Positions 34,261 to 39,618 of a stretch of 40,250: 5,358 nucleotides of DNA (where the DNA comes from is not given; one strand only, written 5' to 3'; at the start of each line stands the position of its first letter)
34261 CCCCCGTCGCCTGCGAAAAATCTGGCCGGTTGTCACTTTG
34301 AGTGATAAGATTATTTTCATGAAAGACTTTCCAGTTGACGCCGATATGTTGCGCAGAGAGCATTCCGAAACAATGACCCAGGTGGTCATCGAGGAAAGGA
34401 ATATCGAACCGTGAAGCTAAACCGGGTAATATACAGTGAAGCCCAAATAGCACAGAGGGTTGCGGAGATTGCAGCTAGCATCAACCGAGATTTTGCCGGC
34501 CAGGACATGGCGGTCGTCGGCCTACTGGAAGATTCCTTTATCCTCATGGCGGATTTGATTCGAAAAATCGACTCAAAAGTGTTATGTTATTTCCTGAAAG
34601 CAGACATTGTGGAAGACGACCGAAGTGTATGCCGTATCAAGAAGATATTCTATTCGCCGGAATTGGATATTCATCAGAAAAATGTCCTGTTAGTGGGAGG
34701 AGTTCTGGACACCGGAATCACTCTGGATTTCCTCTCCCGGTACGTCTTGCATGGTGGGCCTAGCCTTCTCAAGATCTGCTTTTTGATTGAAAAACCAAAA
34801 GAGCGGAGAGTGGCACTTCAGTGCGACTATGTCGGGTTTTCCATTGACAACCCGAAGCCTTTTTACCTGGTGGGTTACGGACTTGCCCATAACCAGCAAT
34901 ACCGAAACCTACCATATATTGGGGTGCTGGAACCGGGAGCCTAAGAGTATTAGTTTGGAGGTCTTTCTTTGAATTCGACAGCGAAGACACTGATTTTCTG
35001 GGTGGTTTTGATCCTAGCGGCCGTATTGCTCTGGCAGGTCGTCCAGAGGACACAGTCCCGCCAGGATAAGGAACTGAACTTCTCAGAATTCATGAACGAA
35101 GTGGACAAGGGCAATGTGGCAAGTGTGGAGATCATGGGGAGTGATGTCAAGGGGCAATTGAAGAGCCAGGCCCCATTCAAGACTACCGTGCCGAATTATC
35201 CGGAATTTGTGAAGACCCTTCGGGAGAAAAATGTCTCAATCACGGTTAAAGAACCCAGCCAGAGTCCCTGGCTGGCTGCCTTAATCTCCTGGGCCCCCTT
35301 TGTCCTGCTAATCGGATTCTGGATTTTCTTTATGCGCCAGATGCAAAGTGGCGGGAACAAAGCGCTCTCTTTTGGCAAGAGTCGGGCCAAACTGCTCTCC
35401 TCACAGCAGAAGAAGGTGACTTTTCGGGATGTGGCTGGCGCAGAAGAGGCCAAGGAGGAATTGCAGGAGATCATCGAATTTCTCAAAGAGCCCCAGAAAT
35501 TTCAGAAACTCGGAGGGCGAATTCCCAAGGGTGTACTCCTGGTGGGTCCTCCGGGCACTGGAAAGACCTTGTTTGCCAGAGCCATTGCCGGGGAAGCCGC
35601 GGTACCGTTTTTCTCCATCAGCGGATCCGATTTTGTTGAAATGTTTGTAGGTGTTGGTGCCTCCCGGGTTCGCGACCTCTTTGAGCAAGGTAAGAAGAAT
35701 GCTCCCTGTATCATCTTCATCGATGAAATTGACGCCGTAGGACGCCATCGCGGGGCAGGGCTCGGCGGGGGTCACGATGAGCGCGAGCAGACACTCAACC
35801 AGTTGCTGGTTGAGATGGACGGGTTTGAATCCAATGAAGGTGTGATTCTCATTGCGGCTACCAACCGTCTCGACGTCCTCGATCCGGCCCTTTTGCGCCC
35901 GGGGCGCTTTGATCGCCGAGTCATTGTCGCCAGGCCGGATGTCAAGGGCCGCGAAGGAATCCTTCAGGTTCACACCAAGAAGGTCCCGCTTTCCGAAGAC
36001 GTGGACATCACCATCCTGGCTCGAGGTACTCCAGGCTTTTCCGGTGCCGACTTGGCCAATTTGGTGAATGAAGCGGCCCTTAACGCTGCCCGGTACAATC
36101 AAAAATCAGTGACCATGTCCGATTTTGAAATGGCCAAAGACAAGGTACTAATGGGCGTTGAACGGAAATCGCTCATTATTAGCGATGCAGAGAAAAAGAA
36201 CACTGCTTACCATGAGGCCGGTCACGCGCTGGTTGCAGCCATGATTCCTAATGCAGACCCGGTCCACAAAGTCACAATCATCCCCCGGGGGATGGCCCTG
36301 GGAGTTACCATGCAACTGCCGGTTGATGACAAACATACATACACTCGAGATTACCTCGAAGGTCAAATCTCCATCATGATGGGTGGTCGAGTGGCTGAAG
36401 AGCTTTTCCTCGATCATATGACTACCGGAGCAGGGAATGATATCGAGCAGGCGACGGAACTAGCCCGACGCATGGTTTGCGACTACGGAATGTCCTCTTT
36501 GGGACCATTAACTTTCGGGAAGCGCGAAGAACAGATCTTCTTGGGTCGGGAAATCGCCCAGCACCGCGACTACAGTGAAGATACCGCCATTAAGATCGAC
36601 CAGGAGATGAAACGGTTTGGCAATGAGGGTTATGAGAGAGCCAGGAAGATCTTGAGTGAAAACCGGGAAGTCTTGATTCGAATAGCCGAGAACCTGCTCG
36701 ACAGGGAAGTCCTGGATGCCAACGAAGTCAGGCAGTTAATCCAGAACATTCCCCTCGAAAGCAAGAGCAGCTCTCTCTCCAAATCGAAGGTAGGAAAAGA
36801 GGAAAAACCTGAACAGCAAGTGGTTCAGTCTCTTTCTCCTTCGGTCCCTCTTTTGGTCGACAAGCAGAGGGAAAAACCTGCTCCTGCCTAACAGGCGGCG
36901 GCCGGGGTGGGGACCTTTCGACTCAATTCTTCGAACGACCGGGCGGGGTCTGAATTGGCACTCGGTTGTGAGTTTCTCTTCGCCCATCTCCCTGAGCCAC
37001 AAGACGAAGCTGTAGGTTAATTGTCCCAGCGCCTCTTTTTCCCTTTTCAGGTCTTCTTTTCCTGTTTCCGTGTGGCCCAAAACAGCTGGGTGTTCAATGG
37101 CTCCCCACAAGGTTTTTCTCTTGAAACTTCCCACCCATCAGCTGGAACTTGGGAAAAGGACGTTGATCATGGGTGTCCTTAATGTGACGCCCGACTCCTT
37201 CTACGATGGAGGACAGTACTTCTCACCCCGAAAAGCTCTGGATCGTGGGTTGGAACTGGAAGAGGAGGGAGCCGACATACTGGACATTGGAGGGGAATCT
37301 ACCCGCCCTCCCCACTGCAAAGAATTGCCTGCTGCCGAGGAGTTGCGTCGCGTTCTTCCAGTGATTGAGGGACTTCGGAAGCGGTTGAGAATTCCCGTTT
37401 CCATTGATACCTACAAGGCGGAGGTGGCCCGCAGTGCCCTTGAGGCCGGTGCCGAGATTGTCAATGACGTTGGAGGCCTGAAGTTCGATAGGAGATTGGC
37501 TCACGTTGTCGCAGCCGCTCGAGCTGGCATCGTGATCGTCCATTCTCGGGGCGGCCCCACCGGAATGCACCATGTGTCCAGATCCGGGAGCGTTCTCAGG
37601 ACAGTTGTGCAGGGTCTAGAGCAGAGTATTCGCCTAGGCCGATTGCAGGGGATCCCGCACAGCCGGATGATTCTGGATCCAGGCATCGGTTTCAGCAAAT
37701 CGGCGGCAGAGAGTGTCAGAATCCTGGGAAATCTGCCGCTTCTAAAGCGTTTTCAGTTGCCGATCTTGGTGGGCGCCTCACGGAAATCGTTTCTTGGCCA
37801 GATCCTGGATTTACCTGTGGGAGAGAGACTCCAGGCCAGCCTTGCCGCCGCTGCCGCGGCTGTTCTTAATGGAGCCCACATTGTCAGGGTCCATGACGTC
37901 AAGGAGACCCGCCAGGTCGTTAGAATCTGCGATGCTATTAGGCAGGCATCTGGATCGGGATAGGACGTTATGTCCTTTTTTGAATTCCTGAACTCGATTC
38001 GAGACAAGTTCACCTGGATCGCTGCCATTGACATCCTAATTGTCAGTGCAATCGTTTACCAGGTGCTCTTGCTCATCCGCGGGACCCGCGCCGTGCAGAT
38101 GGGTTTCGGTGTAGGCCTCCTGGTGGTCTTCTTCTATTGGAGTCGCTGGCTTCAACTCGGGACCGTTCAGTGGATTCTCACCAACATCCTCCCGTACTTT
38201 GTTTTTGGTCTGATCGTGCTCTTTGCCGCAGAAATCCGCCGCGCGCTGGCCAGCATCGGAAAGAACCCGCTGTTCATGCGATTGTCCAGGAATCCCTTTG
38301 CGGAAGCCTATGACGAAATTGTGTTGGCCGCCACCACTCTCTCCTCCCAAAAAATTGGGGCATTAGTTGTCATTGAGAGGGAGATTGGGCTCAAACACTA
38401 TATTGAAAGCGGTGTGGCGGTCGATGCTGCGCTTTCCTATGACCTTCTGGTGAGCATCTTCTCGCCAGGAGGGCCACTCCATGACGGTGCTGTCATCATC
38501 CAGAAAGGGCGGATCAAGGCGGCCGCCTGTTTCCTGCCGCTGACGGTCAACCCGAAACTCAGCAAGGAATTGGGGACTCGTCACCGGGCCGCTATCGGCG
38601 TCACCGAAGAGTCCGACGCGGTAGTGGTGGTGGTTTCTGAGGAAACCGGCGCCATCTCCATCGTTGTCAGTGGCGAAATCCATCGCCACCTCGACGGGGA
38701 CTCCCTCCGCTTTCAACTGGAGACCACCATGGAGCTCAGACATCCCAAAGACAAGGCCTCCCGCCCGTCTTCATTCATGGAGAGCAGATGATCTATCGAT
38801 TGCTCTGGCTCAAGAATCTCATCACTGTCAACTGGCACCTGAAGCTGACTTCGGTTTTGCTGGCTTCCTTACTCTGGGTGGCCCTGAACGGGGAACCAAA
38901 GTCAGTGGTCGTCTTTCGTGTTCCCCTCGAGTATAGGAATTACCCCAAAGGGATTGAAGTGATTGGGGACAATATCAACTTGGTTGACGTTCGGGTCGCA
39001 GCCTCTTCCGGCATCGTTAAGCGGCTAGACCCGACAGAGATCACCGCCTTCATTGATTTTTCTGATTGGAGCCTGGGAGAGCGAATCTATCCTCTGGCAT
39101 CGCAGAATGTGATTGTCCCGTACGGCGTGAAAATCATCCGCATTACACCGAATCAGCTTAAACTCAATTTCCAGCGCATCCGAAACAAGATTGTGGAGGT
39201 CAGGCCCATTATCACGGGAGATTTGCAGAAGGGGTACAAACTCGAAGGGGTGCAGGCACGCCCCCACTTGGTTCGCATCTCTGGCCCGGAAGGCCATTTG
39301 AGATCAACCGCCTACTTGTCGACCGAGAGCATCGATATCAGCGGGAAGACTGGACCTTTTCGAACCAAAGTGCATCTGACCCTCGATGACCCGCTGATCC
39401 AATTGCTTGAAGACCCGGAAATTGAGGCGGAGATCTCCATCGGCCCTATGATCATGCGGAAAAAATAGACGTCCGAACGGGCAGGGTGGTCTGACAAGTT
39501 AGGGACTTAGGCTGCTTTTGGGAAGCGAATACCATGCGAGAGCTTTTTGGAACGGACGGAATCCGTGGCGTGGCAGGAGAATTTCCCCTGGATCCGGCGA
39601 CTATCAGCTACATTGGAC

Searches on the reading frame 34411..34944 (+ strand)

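Call 59: search_protein_families(library=pfam, proteins=[window:34411-34944:+], max_evalue=0.0001)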
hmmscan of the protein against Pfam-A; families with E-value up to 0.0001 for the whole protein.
window:34411-34944:+ (177 aa): 1 family
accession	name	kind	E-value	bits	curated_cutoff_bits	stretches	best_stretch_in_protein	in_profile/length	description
PF00156.33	Pribosyltran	-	2.5e-16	59.8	26.3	1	8-154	6-151/158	Phosphoribosyl transferase domain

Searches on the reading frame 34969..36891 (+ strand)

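Call 59: search_protein_families(library=pfam, proteins=[window:34969-36891:+], max_evalue=0.0001)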
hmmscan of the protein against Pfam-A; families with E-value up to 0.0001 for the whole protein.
window:34969-36891:+ (640 aa): 6 families
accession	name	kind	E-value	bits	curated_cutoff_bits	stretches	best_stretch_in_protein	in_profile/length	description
PF01434.24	Peptidase_M41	-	1.2e-70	237.7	29.9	1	403-590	2-191/191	Peptidase family M41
PF00004.35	AAA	-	2.8e-46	157.7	21.2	1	189-320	1-129/131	ATPase family associated with various cellular activities (AAA)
PF17862.7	AAA_lid_3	-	2e-15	56.4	27.2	1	344-387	1-44/45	AAA+ lid domain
PF06480.20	FtsH_ext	-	3.6e-14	53.3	25.5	1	8-95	1-102/103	FtsH Extracellular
PF07728.20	AAA_5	-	1.6e-06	28.6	22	1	188-310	1-137/139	AAA domain (dynein-related subfamily)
PF06068.19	TIP49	-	5.3e-06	26.3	23.8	1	154-222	25-88/347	TIP49 P-loop domain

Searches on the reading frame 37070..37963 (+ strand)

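Call 59: search_protein_families(library=pfam, proteins=[window:37070-37963:+], max_evalue=0.0001)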
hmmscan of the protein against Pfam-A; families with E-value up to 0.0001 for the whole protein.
window:37070-37963:+ (297 aa): 1 family
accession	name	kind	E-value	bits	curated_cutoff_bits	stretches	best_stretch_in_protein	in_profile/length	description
PF00809.28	Pterin_bind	-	2.5e-74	250.4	25.5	1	34-275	1-244/244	Pterin binding enzyme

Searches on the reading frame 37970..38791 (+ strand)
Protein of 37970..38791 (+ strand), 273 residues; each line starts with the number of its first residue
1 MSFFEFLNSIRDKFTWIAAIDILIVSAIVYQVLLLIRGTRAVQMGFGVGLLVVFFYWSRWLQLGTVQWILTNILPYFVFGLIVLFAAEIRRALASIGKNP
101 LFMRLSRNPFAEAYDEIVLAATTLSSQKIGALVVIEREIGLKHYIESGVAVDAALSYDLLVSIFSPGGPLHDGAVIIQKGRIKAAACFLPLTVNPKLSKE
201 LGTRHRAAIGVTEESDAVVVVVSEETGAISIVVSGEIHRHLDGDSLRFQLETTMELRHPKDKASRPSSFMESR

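Call 59: search_protein_families(library=pfam, proteins=[window:37970-38791:+], max_evalue=0.0001)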
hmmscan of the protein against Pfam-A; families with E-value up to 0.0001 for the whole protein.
window:37970-38791:+ (273 aa): 1 family
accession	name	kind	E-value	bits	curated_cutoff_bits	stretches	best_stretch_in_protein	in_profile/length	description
PF02457.21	DAC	-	1.2e-42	144.7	27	1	120-236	3-118/119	DisA bacterial checkpoint controller nucleotide-binding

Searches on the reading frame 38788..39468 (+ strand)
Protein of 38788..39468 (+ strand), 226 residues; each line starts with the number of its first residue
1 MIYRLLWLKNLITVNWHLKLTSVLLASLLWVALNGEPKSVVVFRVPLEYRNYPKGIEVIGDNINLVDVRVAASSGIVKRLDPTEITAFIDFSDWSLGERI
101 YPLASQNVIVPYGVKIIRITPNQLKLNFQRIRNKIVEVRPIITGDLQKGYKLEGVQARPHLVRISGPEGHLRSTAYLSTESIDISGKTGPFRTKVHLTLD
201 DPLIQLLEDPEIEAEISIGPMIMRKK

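Call 59: search_protein_families(library=pfam, proteins=[window:38788-39468:+], max_evalue=0.0001)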
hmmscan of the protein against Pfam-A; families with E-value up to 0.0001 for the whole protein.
window:38788-39468:+ (226 aa): 1 family
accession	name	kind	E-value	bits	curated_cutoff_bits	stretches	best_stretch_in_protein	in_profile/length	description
PF07949.17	YbbR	-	2e-15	57.3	22.3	1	136-209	1-74/81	YbbR-like protein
